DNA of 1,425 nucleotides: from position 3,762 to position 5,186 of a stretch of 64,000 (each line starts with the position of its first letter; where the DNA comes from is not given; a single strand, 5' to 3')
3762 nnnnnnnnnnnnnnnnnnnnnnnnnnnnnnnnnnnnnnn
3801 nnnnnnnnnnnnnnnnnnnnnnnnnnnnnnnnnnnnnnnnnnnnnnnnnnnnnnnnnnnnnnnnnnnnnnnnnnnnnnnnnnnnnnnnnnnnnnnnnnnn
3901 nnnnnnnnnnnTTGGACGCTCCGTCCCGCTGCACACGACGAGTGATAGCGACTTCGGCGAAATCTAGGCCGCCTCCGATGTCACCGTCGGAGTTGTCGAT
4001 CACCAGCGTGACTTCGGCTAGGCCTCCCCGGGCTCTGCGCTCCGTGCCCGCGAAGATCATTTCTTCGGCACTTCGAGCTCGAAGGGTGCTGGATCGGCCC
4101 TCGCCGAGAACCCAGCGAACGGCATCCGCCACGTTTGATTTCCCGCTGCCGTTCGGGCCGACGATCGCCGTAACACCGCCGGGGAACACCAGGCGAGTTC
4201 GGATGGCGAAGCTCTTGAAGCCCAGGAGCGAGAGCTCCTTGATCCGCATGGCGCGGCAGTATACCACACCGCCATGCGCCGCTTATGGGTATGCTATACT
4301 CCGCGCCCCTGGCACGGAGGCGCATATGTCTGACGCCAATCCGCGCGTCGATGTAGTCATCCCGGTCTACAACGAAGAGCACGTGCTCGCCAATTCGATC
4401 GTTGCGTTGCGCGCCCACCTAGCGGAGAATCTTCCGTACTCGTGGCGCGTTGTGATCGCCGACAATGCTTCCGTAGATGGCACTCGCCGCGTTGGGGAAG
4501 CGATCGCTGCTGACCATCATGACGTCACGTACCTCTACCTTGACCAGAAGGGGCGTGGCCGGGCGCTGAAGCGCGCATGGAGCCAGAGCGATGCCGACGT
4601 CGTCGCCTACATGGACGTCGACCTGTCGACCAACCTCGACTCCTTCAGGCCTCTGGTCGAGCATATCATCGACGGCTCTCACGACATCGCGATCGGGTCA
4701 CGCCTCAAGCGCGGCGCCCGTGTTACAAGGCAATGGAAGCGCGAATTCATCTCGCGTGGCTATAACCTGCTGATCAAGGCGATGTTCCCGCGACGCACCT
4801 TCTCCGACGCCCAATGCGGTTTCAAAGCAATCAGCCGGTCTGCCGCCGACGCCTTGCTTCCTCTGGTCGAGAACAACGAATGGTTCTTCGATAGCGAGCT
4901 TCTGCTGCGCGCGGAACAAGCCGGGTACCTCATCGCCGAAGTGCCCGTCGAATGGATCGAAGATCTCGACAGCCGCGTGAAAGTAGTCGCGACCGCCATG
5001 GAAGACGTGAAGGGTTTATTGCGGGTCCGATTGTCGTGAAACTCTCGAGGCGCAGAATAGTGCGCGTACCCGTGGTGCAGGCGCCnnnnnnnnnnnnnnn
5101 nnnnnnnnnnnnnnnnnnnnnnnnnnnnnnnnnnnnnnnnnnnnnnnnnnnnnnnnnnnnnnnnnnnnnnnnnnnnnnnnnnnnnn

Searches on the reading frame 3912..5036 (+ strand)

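Call 81: search_protein_families(library=pfam, proteins=[window:3912-5036:+], max_evalue=0.00001)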
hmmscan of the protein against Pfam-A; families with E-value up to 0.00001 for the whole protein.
window:3912-5036:+ (375 aa): 1 family
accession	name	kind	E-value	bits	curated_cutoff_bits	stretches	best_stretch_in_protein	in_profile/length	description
PF00535.33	Glycos_transf_2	-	8.5e-27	94.6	23.3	1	148-314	2-166/168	Glycosyl transferase family 2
